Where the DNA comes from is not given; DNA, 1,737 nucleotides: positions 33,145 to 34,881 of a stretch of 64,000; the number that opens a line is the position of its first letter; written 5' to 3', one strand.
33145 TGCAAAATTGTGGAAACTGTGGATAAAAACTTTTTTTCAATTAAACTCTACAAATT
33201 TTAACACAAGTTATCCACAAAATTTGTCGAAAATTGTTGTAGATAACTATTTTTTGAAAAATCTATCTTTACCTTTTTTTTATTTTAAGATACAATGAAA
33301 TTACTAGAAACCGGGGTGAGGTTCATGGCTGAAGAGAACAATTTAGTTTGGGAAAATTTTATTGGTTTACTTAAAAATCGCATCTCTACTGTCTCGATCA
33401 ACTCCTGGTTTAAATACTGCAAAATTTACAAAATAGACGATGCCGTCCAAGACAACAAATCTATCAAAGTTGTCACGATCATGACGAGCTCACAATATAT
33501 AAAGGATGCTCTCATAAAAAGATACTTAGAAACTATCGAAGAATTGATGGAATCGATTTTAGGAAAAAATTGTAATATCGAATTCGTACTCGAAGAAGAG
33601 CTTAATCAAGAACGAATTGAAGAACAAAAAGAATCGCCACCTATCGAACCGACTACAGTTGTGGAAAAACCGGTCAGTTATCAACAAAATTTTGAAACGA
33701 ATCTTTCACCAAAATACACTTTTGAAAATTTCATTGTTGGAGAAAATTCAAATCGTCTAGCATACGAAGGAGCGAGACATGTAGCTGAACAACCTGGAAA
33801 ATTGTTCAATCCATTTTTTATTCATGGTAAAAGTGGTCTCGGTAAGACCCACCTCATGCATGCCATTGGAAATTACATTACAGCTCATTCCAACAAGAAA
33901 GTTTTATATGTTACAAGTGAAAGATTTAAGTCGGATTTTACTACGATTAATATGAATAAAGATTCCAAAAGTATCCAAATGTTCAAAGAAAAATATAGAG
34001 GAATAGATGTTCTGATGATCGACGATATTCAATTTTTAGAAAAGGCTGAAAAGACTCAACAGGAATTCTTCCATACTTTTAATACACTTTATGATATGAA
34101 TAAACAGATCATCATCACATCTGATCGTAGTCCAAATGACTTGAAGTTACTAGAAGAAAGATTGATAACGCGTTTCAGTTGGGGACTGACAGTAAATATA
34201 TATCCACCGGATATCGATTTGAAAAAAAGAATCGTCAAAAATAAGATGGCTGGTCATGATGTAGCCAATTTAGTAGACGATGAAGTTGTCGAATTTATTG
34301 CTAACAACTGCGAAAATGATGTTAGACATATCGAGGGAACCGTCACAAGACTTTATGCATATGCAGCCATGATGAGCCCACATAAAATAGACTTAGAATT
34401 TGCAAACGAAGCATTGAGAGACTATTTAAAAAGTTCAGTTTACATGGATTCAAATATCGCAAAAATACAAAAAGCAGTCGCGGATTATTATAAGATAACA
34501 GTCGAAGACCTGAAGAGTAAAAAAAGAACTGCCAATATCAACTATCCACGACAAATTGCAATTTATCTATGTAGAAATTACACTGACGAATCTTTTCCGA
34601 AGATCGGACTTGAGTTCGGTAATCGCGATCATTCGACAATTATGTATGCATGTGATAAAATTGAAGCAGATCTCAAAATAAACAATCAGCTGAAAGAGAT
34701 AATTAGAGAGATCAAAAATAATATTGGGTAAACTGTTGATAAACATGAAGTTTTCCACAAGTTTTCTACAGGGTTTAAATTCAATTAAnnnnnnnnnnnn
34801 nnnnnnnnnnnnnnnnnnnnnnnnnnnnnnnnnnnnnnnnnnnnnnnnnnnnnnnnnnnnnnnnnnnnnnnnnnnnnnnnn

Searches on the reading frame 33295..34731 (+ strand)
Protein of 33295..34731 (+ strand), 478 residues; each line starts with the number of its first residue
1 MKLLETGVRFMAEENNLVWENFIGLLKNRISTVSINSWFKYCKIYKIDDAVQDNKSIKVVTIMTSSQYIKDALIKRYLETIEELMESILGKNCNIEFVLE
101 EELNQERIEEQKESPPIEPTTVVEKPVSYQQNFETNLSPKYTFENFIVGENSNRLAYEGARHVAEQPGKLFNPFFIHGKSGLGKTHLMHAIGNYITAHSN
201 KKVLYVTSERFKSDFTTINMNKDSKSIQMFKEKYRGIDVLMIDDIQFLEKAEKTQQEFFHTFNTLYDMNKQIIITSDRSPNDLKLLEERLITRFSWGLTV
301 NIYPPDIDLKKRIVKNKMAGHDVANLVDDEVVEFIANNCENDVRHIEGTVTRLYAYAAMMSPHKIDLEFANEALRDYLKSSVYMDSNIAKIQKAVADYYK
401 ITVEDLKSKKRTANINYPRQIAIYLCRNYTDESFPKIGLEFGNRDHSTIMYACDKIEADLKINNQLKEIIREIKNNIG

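Call 46: search_protein_families(library=ncbifam, proteins=[window:33295-34731:+], max_evalue=0.00001)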
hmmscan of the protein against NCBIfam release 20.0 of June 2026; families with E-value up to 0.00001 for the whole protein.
window:33295-34731:+ (478 aa): 14 families
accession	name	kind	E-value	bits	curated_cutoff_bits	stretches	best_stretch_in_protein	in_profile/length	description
TIGR00362.1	DnaA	equivalog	9e-145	483.1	343.9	1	19-477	1-437/437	chromosomal replication initiator protein DnaA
NF001154.0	PRK00149.3-3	equivalog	1.1e-104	351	410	1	25-477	17-458/462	chromosomal replication initiator protein DnaA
NF009087.0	PRK12422.1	equivalog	2.7e-65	221.3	657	1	124-474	92-437/455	chromosomal replication initiator protein DnaA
TIGR03420.1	DnaA_homol_Hda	equivalog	8.9e-27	94.1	194.8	1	130-357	1-209/226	DnaA regulatory inactivator Hda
NF005304.0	PRK06835.1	equivalog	2e-16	60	215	1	172-315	184-327/330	ATP-binding protein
NF005982.0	PRK08084.1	equivalog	6.8e-15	55.3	268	1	137-375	15-234/235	DnaA inactivator Hda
NF038214.1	IS21_help_AAA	equivalog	7.1e-15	55.3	200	1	175-280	94-194/232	IS21-like element helper ATPase IstB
NF005992.0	PRK08116.1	subfamily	3.3e-11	42.8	189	1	134-317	75-259/269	hypothetical protein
NF005931.1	PRK07952.1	equivalog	1.4e-10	41.2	357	1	140-294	68-222/246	replicative helicase loader DnaC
NF009043.0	PRK12377.1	subfamily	1.5e-10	41.1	389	1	136-251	66-178/248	ATP-binding protein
NF005378.0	PRK06921.1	subfamily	2.3e-09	36.7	207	1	169-294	115-240/266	hypothetical protein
NF006571.0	PRK09087.1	equivalog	7.1e-09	35.7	297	1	213-376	69-222/228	DnaA regulatory inactivator HdaA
NF006616.1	PRK09183.1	subfamily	2.2e-06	27.1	300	1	176-277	105-202/253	IS21-like element helper ATPase IstB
NF006485.0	PRK08903.1-5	equivalog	8e-06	25.6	289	0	139-357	13-209/233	DnaA regulatory inactivator Hda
